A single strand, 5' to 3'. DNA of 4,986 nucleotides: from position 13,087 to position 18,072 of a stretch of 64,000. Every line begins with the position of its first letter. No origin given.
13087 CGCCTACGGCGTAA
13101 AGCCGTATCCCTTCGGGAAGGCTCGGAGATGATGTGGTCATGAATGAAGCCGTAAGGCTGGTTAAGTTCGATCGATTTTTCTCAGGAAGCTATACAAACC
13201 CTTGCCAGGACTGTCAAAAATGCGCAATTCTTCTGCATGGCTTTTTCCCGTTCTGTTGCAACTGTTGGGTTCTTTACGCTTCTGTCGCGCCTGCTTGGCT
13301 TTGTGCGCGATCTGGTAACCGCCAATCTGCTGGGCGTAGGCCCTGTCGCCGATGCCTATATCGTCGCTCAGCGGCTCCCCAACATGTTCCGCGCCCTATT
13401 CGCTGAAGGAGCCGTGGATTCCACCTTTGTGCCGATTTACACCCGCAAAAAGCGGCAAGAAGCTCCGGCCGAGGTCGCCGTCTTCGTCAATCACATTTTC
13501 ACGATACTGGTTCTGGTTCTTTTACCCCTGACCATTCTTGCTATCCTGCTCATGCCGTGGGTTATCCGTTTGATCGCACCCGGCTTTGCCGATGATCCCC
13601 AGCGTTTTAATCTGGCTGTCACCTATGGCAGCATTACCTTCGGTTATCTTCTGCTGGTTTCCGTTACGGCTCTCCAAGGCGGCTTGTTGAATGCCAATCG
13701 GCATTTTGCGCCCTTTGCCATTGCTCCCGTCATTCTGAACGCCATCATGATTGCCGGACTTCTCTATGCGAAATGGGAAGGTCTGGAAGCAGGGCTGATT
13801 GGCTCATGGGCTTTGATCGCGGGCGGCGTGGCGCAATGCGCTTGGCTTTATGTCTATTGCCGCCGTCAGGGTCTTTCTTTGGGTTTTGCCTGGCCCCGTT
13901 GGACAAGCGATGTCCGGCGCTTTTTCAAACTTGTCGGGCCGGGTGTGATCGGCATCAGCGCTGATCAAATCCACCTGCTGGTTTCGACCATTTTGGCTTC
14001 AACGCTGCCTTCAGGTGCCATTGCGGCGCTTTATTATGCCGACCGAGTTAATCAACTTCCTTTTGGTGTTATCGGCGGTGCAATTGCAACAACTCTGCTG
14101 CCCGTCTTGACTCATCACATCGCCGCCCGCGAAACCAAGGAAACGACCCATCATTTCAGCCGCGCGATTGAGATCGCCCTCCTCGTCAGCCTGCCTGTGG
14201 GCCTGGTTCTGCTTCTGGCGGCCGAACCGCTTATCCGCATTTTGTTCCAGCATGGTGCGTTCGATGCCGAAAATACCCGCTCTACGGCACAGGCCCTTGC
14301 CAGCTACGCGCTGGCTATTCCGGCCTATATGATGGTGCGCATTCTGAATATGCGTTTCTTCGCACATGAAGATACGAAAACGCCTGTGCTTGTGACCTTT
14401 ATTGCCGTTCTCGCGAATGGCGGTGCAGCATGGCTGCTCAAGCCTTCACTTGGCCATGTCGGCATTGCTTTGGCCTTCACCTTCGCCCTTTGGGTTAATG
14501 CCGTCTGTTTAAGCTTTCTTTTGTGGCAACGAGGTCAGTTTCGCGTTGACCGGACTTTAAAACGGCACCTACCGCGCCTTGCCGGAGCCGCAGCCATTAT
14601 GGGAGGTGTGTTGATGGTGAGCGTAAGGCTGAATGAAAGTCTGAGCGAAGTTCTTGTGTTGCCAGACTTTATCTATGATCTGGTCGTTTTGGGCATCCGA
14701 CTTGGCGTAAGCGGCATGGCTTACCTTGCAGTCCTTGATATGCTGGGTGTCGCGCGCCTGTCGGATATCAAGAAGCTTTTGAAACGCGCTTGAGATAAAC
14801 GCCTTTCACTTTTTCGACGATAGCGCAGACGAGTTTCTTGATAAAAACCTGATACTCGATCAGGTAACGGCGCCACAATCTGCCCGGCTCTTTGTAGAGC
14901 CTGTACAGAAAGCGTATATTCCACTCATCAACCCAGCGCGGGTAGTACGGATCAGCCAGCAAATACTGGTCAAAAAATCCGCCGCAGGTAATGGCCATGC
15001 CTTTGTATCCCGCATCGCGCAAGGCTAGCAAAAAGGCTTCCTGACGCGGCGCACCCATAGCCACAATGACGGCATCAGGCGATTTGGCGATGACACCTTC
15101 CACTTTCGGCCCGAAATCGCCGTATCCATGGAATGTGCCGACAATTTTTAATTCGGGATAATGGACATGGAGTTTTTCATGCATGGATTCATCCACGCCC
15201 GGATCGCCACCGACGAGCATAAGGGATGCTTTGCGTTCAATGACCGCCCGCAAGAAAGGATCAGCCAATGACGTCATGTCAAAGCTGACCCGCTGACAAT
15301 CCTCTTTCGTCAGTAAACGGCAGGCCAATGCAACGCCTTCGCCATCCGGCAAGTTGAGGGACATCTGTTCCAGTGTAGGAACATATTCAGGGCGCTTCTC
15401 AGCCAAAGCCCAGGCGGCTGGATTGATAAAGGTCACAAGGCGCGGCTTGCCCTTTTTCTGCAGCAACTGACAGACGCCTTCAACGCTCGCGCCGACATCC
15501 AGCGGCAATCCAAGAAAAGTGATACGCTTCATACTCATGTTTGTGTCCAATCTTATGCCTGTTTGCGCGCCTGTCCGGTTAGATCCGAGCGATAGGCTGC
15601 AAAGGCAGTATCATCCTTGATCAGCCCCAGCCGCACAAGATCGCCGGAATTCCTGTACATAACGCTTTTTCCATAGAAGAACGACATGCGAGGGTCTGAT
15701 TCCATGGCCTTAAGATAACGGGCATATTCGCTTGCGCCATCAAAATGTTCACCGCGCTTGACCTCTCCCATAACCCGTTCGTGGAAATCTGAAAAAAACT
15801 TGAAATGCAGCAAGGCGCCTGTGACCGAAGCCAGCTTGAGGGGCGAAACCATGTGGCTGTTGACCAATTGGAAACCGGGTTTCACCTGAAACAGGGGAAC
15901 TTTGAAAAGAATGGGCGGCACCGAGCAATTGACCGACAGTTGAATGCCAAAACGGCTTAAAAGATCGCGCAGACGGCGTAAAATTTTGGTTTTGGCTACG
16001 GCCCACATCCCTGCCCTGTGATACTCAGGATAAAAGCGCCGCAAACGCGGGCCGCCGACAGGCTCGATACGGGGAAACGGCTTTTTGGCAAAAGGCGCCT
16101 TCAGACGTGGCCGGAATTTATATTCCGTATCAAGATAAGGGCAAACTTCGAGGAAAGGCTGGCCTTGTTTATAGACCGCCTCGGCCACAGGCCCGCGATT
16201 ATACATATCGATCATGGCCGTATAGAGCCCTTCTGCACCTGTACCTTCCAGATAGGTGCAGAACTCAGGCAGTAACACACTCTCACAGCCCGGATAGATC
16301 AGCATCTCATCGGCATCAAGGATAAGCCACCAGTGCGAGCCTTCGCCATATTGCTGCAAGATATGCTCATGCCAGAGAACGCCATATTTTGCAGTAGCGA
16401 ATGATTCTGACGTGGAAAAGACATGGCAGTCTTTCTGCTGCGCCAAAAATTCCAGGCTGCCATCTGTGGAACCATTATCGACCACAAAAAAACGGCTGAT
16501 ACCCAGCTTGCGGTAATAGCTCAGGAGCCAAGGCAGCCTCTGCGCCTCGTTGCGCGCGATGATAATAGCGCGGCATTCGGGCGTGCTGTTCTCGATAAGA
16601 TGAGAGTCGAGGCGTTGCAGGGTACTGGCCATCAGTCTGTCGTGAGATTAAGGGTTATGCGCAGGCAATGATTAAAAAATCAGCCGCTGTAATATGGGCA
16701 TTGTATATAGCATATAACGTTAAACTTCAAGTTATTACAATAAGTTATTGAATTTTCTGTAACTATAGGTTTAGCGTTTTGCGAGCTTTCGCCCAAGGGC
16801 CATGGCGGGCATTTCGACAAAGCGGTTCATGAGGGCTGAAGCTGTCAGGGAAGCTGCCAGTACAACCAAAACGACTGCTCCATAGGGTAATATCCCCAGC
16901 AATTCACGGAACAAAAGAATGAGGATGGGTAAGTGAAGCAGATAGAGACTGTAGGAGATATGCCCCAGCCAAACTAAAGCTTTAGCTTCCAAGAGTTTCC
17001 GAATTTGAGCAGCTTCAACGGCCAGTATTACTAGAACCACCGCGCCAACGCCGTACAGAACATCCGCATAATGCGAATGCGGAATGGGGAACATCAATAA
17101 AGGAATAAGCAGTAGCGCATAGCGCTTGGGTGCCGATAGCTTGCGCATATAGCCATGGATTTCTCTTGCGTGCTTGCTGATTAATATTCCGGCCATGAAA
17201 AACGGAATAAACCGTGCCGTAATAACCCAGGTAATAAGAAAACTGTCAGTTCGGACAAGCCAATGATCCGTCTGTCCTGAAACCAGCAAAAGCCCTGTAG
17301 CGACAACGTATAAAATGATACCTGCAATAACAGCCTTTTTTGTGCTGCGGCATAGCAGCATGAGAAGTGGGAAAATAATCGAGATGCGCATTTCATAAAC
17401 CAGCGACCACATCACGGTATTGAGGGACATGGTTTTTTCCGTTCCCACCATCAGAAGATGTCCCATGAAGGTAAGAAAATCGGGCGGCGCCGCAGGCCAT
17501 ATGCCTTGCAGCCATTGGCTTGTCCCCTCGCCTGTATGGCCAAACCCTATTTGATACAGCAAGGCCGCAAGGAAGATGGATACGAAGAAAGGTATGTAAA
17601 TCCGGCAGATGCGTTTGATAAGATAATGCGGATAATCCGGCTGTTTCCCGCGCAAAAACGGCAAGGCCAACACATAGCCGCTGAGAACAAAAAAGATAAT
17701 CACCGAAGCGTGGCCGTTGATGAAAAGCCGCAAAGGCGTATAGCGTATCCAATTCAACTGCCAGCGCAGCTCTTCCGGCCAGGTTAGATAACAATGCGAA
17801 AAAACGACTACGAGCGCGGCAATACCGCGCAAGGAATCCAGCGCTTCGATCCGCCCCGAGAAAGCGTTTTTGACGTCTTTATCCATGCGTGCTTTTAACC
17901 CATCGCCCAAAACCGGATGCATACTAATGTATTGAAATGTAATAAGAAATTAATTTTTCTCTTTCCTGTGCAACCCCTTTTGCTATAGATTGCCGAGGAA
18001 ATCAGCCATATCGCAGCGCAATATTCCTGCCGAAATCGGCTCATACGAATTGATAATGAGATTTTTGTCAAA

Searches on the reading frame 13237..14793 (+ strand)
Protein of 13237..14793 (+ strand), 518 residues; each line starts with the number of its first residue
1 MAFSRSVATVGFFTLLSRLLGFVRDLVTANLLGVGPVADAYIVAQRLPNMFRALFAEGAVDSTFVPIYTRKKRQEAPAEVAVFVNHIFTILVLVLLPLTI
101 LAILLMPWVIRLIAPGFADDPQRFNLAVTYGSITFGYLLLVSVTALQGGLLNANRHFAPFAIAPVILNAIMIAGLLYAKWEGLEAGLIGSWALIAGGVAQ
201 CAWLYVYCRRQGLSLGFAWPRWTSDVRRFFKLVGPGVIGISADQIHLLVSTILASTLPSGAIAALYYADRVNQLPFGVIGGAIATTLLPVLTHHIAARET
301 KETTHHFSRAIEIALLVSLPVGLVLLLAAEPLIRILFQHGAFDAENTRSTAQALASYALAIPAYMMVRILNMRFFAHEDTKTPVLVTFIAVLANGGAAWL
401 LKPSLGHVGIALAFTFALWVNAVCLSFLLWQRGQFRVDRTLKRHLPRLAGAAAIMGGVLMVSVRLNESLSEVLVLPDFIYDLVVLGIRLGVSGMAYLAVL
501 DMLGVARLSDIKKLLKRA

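Call 7: search_protein_families(library=pfam, proteins=[window:13237-14793:+], max_evalue=0.001)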
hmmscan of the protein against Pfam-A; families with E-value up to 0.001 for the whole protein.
window:13237-14793:+ (518 aa): 3 families
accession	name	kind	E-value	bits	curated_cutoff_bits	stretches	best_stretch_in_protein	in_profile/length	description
PF03023.19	MurJ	-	1.2e-113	380.6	27.4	1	29-463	2-433/451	Lipid II flippase MurJ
PF01554.23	MatE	-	3.7e-12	46.7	24.9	1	248-394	14-155/161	MatE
PF13440.11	Polysacc_synt_3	-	1.1e-08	35.1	23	1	138-337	92-284/293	Polysaccharide biosynthesis protein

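Call 20: search_protein_families(library=ncbifam, proteins=[window:13237-14793:+], max_evalue=0.00001)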
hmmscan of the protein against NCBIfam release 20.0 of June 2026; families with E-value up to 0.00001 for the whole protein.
window:13237-14793:+ (518 aa): 2 families
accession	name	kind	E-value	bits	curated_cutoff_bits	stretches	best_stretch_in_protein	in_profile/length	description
TIGR01695.1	murJ_mviN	equivalog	2.7e-125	419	235.55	1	5-508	4-501/506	murein biosynthesis integral membrane protein MurJ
TIGR00797.1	matE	subfamily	2.4e-18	66.2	147.4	1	238-442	4-205/396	MATE family efflux transporter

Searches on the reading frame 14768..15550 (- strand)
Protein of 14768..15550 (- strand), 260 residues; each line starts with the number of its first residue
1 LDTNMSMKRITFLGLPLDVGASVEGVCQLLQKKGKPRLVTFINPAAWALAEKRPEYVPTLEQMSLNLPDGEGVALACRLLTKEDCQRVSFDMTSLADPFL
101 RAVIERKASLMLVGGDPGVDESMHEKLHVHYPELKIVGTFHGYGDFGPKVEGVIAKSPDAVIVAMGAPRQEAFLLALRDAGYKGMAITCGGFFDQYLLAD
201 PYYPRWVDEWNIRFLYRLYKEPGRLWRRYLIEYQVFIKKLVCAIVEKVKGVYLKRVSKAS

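Call 7: search_protein_families(library=pfam, proteins=[window:14768-15550:-], max_evalue=0.001)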
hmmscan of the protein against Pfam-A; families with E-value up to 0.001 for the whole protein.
window:14768-15550:- (260 aa): 1 family
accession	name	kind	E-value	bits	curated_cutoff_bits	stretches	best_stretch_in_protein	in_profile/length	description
PF03808.19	Glyco_tran_WecG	-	3.8e-37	128.1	27.4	1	65-229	3-168/168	Glycosyl transferase WecG/TagA/CpsF family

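Call 20: search_protein_families(library=ncbifam, proteins=[window:14768-15550:-], max_evalue=0.00001)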
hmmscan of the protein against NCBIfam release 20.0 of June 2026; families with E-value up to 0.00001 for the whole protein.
window:14768-15550:- (260 aa): 4 families
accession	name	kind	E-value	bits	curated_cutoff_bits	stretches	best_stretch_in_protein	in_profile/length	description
TIGR00696.1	wecG_tagA_cpsF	superfamily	4.5e-26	91.7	69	1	61-232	4-176/178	WecB/TagA/CpsF family glycosyltransferase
NF041872.1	EPS_EpsA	equivalog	1e-17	64.3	500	1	43-242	53-256/265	exopolysaccharide biosynthesis glycosyltransferase EpsA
NF041710.1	UDPacetylman_taseTarA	equivalog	5e-15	55.6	350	1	38-231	41-233/247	N-acetylglucosaminyldiphosphoundecaprenol N-acetyl-beta-D-mannosaminyltransferase TarA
NF002980.1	PRK03692.1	equivalog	1.3e-12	47.6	323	1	30-234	24-232/240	lipopolysaccharide N-acetylmannosaminouronosyltransferase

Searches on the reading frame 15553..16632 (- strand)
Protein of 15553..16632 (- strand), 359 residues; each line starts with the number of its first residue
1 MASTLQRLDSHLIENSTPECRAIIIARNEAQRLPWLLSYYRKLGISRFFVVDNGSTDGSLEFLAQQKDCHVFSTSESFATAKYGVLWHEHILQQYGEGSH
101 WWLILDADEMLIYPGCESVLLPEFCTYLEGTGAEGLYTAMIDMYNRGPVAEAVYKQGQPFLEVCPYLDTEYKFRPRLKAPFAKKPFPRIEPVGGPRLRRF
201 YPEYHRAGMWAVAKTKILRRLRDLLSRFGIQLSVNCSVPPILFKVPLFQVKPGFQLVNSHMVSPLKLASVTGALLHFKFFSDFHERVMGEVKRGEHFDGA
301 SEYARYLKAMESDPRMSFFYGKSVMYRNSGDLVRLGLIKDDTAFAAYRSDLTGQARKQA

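Call 7: search_protein_families(library=pfam, proteins=[window:15553-16632:-], max_evalue=0.001)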
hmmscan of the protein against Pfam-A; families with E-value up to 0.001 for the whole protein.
window:15553-16632:- (359 aa): 1 family
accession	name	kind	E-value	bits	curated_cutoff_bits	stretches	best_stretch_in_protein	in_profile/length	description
PF13704.12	Glyco_tranf_2_4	-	1.6e-26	93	27.5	1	27-124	1-97/98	Glycosyl transferase family 2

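Call 20: search_protein_families(library=ncbifam, proteins=[window:15553-16632:-], max_evalue=0.00001)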
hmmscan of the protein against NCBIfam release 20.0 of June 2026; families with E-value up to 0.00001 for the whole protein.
window:15553-16632:- (359 aa): 0 families

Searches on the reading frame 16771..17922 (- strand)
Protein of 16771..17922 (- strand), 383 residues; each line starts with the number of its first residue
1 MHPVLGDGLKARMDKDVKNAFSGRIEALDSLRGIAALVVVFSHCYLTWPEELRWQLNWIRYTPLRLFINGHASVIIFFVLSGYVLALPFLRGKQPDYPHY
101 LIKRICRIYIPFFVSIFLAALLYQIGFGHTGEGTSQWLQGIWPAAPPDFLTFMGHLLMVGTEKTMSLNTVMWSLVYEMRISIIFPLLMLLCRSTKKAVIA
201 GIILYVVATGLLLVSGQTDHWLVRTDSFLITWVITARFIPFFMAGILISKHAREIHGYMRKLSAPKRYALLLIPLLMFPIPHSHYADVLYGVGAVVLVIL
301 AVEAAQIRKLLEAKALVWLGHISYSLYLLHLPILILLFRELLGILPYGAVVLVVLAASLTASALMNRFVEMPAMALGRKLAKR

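Call 7: search_protein_families(library=pfam, proteins=[window:16771-17922:-], max_evalue=0.001)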
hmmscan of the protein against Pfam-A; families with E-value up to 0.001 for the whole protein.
window:16771-17922:- (383 aa): 1 family
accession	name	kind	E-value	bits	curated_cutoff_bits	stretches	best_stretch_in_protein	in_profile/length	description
PF01757.29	Acyl_transf_3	-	2.4e-39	135.7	31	1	26-365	2-324/326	Acyltransferase domain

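Call 68: search_protein_families(library=ncbifam, proteins=[window:16771-17922:-], max_evalue=0.001)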
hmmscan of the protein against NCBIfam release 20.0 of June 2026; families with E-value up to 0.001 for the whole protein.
window:16771-17922:- (383 aa): 0 families
